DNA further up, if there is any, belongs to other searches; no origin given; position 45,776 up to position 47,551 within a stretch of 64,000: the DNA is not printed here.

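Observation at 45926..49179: Two translationally coupled, divergent secretin paralogs with no cognate secretion or pilus machinery nearby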

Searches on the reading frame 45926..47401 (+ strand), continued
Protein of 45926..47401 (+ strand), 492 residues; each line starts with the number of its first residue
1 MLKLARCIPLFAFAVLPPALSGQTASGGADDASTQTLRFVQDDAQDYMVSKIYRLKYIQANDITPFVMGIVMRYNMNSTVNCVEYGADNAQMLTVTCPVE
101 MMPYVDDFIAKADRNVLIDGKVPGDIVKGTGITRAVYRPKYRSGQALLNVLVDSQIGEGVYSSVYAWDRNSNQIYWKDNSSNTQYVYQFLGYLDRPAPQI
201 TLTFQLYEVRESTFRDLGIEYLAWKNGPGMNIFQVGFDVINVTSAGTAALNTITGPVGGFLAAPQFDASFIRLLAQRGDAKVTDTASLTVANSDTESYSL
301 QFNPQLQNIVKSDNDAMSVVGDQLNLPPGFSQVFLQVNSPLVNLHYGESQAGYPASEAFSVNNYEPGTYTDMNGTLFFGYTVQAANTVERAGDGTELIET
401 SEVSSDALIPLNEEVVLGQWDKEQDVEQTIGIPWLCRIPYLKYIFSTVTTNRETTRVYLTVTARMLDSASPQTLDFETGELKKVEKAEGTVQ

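Call 33: find_encoding_contigs(protein=P0268, flank=10000, max_places=3)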
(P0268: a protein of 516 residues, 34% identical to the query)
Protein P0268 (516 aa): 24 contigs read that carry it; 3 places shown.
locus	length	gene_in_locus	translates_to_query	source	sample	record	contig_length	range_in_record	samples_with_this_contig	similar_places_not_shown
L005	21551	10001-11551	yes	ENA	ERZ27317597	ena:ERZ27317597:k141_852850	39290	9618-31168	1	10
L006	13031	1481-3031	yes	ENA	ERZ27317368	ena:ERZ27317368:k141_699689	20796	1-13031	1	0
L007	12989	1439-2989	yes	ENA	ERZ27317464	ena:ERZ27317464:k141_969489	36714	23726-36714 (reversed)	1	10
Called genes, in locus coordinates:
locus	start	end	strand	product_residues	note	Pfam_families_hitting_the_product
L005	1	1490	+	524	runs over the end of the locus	PF03853:YjeF_N, PF01256:Carb_kinase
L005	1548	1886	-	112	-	-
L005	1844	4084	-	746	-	-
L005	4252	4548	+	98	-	PF14294:DUF4372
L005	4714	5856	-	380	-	PF14607:GxDLY, PF14606:Lipase_GDSL_3, PF13472:Lipase_GDSL_2 (weak)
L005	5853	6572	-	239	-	PF03372:Exo_endo_phos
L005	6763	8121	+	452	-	PF03616:Glt_symporter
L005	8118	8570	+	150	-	PF01451:LMWPc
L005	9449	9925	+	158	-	-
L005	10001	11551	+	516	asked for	PF03958:Secretin_N (weak)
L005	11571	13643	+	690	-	PF00263:Secretin (weak)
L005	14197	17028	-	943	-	-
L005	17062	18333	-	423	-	PF13859:BNR_3 (faint), PF13088:BNR_2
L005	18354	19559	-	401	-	-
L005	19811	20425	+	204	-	PF00440:TetR_N (weak), PF09209:CecR_C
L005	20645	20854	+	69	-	PF01197:Ribosomal_L31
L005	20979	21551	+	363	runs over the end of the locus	PF03462:PCRF, PF00472:RF-1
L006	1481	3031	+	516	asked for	PF03958:Secretin_N (weak)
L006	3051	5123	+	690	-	PF00263:Secretin (weak)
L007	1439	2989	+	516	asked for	PF03958:Secretin_N (weak)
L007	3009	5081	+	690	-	PF00263:Secretin (weak)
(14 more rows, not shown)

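Call 36: find_related_loci(query=A4, collection=genome_contigs, flank=10000)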
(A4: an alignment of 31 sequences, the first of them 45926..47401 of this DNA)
Query A4 (492 aa) in genome_contigs; peptide patterns used: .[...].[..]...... (x = any residue, [..] = any of these).
418 stretches matched a pattern; 385 encode a relative of the query (tblastn E <= 1e-3); the best 80 are kept; 80 distinct loci.
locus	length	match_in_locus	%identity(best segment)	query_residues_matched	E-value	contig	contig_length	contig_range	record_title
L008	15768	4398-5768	69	29-485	0e+0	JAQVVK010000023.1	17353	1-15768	MAG: Victivallaceae bacterium isolate STF1_78 NODE_8524_length_17353_cov_3.068966_Sandtown_F1, whole genome shotgun sequ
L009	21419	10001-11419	68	20-487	0e+0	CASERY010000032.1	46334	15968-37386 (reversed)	uncultured bacterium isolate CO.O43.metabat-bins.8 genome assembly, contig: CO.O43.metabat-bins.8.fa_k141_8783452, whole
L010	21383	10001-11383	67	25-487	0e+0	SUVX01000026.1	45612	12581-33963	MAG: Lentisphaerae bacterium isolate SIG83 NODE_3637_length_45612_cov_2.460481, whole genome shotgun sequence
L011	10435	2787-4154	70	29-487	0e+0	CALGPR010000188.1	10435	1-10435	MAG TPA_asm: uncultured Lentisphaeria bacterium isolate SRR7658647_bin.61_CONCOCT_v1.1_MAG genome assembly, contig: ERZ1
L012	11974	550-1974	66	1-485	0e+0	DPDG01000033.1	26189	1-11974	MAG TPA_asm: Lentisphaeria bacterium isolate UBA11452 contig_13744, whole genome shotgun sequence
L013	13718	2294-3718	66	1-485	0e+0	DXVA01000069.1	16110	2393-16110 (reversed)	MAG TPA_asm: Lentisphaeria bacterium isolate HRGM_Genome_2866 HRGM_Genome_2866_69, whole genome shotgun sequence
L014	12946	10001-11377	64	30-492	0e+0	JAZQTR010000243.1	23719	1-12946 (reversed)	MAG: Victivallaceae bacterium isolate T1900045185_TC20190181.MAGScoT_cleanbin_000036 SGB_5270_k141_1107313, whole genome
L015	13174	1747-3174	63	1-485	0e+0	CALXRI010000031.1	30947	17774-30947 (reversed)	MAG: uncultured Victivallales bacterium isolate BRZ_N__bin192 genome assembly, contig: BRZ_N__NODE_3376_length_30947_cov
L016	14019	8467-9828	64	30-487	0e+0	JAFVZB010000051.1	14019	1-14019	MAG: Lentisphaeria bacterium isolate RGIG5525 Sheep_Colon.Co__c1607464, whole genome shotgun sequence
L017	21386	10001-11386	65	25-486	0e+0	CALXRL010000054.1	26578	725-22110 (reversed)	MAG: uncultured Victivallales bacterium isolate E12__bin89 genome assembly, contig: E12__k127_4693407, whole genome shot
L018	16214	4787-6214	62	1-485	0e+0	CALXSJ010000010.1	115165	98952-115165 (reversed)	MAG: uncultured Victivallales bacterium isolate BRZ_DM__bin34 genome assembly, contig: BRZ_DM__NODE_261_length_115165_co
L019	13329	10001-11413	63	10-484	0e+0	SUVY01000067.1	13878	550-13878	MAG: Lentisphaerae bacterium isolate SIG84 NODE_17426_length_13878_cov_2.516472, whole genome shotgun sequence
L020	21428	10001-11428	62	1-485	0e+0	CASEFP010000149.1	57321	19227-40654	uncultured Lentisphaeria bacterium isolate SI.B33.metabat-bins.122 genome assembly, contig: SI.B33.metabat-bins.122.fa_k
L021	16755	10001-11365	66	29-486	0e+0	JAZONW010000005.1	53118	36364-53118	MAG: Victivallaceae bacterium isolate T1900045635_YK20190329.MAGScoT_cleanbin_000025 SGB_8088_k141_2483545, whole genome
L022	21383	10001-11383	62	15-475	0e+0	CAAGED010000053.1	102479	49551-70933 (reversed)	MAG TPA_asm: Lentisphaeria bacterium, isolate HGM23463, WGS project CAAGED010000000 data, contig: SRS476144_146_k119_300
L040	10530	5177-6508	52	19-471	1e-150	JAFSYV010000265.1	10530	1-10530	MAG: Lentisphaeria bacterium isolate RGIG3598 Goat_Rumen.Co__c2185006, whole genome shotgun sequence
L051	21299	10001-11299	42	35-466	5e-107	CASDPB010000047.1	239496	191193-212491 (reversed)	uncultured Lentisphaeria bacterium isolate SI.A25.metabat-bins.189 genome assembly, contig: SI.A25.metabat-bins.189.fa_k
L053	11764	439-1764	41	5-466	3e-105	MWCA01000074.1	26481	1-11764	MAG: Lentisphaerae bacterium ADurb.Bin242 BWY31_contig000074, whole genome shotgun sequence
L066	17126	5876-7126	41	32-466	6e-102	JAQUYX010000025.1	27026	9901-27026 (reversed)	MAG: Victivallaceae bacterium isolate STD2_247 NODE_6297_length_27026_cov_3.188111_Sandtown_D2, whole genome shotgun seq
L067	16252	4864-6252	62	22-486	0e+0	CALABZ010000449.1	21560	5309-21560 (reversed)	MAG TPA_asm: uncultured Lentisphaeria bacterium isolate SRR1561996_bin.66_CONCOCT_v1.1_MAG genome assembly, contig: ERZ7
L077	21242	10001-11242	41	35-466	2e-99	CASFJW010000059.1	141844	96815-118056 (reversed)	uncultured Lentisphaeria bacterium isolate SI.O16.metabat-bins.66 genome assembly, contig: SI.O16.metabat-bins.66.fa_k14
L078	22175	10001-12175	39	30-473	5e-99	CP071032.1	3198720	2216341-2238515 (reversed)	Lentisphaerota bacterium strain zth2 chromosome, complete genome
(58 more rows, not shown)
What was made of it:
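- On Phage pIV-type secretin: The pair is conserved at chromosomal sites in at least 385 matches from species-representative genomes (call 36).
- The genome scan gave 385 A-type matches, and the best 80 loci are all Lentisphaerota (call 36).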

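Call 42: search_protein_families(library=pfam, proteins=[L066:8909-9922:+, L053:4939-5856:+, L051:16199-17020:+, L053:7476-8153:+, L051:18511-20298:+, L077:17246-17950:+, L040:1645-3132:+, L040:3145-4536:+, L067:980-3280:+, L005:9449-9925:+], max_evalue=0.001)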
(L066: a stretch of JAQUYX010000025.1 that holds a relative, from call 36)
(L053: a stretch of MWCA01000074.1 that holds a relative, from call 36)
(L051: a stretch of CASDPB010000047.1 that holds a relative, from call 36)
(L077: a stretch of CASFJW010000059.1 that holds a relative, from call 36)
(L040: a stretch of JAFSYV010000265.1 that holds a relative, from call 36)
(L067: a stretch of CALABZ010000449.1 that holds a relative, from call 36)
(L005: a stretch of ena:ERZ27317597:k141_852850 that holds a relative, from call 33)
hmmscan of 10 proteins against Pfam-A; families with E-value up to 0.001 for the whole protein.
L066:8909-9922:+ (337 aa): 3 families
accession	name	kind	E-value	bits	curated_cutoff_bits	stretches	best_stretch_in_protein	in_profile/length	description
PF12849.12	PBP_like_2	-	8.8e-38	131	27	1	22-304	4-260/267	PBP superfamily domain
PF01547.30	SBP_bac_1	-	7.6e-19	69.3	26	1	32-313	6-306/307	Bacterial extracellular solute-binding protein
PF12727.12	PBP_like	-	9.3e-07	28.6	27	1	50-178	6-118/193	PBP superfamily domain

L053:4939-5856:+ (305 aa): 1 family
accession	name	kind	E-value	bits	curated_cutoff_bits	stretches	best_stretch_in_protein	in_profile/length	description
PF00528.27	BPD_transp_1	-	7.8e-14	52.2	26.4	1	79-291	2-177/184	Binding-protein-dependent transport system inner membrane component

L051:16199-17020:+ (273 aa): 4 families
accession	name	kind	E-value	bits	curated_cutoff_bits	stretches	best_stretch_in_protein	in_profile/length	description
PF00005.33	ABC_tran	-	3.2e-29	102.7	25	1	44-198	3-137/137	ABC transporter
PF13304.12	AAA_21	-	1.6e-07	32.2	27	1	176-228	244-300/304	AAA domain, putative AbiEii toxin, Type IV TA system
PF02463.25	SMC_N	-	3.9e-06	26.9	40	0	114-238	135-209/220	RecF/RecN/SMC N terminal domain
PF03215.21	Rad17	-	0.00085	19.7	23.8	0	44-83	37-76/186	Rad17 P-loop domain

L053:7476-8153:+ (225 aa): 1 family
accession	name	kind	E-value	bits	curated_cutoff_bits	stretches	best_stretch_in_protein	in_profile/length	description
PF01895.24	PhoU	-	5.8e-38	129.6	23.5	2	16-104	1-89/89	PhoU domain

L051:18511-20298:+ (595 aa): 6 families
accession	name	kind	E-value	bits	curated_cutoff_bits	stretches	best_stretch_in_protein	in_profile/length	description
PF02518.31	HATPase_c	-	2.4e-29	102.5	26.4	1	479-590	2-110/111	Histidine kinase-, DNA gyrase B-, and HSP90-like ATPase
PF00512.31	HisKA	-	6.4e-17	61.8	26.9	1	366-430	2-65/66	His Kinase A (phospho-acceptor) domain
PF00672.30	HAMP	-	2.6e-15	56.9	25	1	189-239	2-52/53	HAMP domain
PF16736.11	sCache_like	-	5.2e-10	40.1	27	1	71-148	34-108/117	Single Cache-like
PF00989.32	PAS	-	5.9e-05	23.5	22.6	1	251-287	2-38/113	PAS fold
PF13589.12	HATPase_c_3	-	0.00011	22.7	25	1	483-557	3-77/137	Histidine kinase-, DNA gyrase B-, and HSP90-like ATPase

L077:17246-17950:+ (234 aa): 2 families
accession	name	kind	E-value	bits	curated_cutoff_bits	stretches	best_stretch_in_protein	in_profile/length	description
PF00072.30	Response_reg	-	5e-32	110.8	30.2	1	11-124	1-111/111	Response regulator receiver domain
PF00486.34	Trans_reg_C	-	2.9e-23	82.2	26.2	1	157-230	1-77/77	Transcriptional regulatory protein, C terminal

L040:1645-3132:+ (495 aa): 2 families
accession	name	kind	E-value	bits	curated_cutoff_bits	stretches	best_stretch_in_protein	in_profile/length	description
PF13520.12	AA_permease_2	-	1.4e-68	232.2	27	1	22-467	1-425/427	Amino acid permease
PF00324.27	AA_permease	-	6.8e-25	88.1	24.6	1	48-457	29-439/470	Amino acid permease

L040:3145-4536:+ (463 aa): 1 family
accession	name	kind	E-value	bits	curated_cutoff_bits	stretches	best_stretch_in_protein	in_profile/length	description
PF00282.25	Pyridoxal_deC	-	1.8e-80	270.9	27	1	48-379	17-374/375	Pyridoxal-dependent decarboxylase conserved domain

L067:980-3280:+ (766 aa): 3 families
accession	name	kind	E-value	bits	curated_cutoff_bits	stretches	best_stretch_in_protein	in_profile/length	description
PF01276.26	OKR_DC_1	-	7.7e-137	456.9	27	1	149-597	2-417/417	Orn/Lys/Arg decarboxylase, major domain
PF03711.20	OKR_DC_1_C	-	2.2e-41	141.7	24.2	1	623-752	2-131/132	Orn/Lys/Arg decarboxylase, C-terminal domain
PF03709.21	OKR_DC_1_N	-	4.5e-20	72.4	29.3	1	26-142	5-111/111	Orn/Lys/Arg decarboxylase, N-terminal domain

L005:9449-9925:+ (158 aa): 0 families

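Call 45: fold_search(model_id=the predicted structure, library=pdb)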
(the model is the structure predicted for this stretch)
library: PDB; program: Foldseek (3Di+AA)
matches with E <= 10: 642; with E <= 0.001: 42
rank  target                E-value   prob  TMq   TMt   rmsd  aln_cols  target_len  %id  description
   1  5wq7_A                1.9e-21  1.00  0.31  0.32  19.9       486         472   15  CryoEM structure of type II secretion system secretin GspD in E.coli K12 (released 2016-12-28)
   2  5zdh_A                2.0e-20  1.00  0.34  0.33  12.4       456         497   13  CryoEM structure of ETEC Pilotin-Secretin AspS-GspD complex (released 2018-04-18)
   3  6i1y_A                4.1e-20  1.00  0.31  0.31  19.4       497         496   12  Vibrio vulnificus EpsD (released 2019-04-10)
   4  5wq8_A                1.0e-19  1.00  0.32  0.31  20.3       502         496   12  CryoEM structure of type II secretion system secretin GspD in Vibrio cholerae (released 2016-12-28)
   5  6i1x_A                1.8e-19  1.00  0.32  0.32  13.1       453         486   14  Aeromonas hydrophila ExeD (released 2019-04-10)
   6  5wq9_A                5.0e-19  1.00  0.31  0.31  20.8       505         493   12  CryoEM structure of type II secretion system secretin GspD G453A mutant in Vibrio cholerae (released 2016-12-28)
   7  8co1_A1               9.3e-19  1.00  0.28  0.24  14.5       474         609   13  Type II Secretion System (released 2024-04-10)
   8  6hcg_A                1.2e-18  1.00  0.31  0.27  13.5       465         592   13  Klebsiella pneumoniae type II secretion system outer membrane complex. PulD, PulS and PulC HR domain. (released 2019-11-27)
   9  6q14_A                1.6e-18  1.00  0.28  0.28  13.9       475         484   13  Structure of the Salmonella SPI-1 injectisome NC-base (released 2019-10-23)
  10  6q14_B                2.3e-18  1.00  0.27  0.28  14.1       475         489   12  Structure of the Salmonella SPI-1 injectisome NC-base (released 2019-10-23)
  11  5tcr_A                4.0e-18  1.00  0.28  0.29  13.8       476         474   12  Atomic model of the Salmonella SPI-1 type III secretion injectisome basal body proteins InvG, PrgH, and PrgK (released 2016-12-21)
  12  7ah9_5O               2.8e-17  1.00  0.29  0.29  15.3       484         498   12  Substrate-engaged type 3 secretion system needle complex from Salmonella enterica typhimurium - SpaR state 1 (released 2021-03-17)
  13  5wln_A                3.1e-17  1.00  0.35  0.41  11.7       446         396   12  Cryo-EM structure of the T2SS secretin XcpQ from Pseudomonas aeruginosa (released 2017-10-25)
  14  7ah9_5J               7.6e-17  1.00  0.28  0.28  14.4       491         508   11  Substrate-engaged type 3 secretion system needle complex from Salmonella enterica typhimurium - SpaR state 1 (released 2021-03-17)
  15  7ah9_5M               1.1e-16  1.00  0.29  0.29  14.4       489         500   12  Substrate-engaged type 3 secretion system needle complex from Salmonella enterica typhimurium - SpaR state 1 (released 2021-03-17)
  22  6ve2_A                2.0e-16  1.00  0.34  0.47  10.9       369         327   14  Tetradecameric PilQ bound by TsaP heptamer from Pseudomonas aeruginosa (released 2020-12-23)
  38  9u5s_A                6.5e-13  1.00  0.28  0.29  23.4       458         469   12  The structure of the BfpBG complex in the T4bP system (released 2025-11-05)
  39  8odn_A                2.6e-12  1.00  0.25  0.46  11.6       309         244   13  RcpA-TadD with C13 symmetry from the Pseudomonas aeruginosa Tight Adherence Secretion System (released 2023-09-27)
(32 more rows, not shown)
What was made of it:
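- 45926..47404 (+): Gene A, a 492-aa secretin paralogue. Architecture: signal peptide, two Secretin_N-type beta-alpha-beta-beta-alpha domains (about residues 48-112 and 135-193), then a secretin core (about 199-465). It has no N0 domain and no S domain. Foldseek against the PDB gives E=1e-21 to 1e-12 for GspD, InvG, PilQ, pIV and RcpA (call 45).
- On Secretin superfamily (Pfam PF00263): The AF2 model of A matches 40 solved secretin chains with Foldseek E below 1e-11 and probability 1.00 (call 45).
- Foldseek matches the A model to known secretins (call 45).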
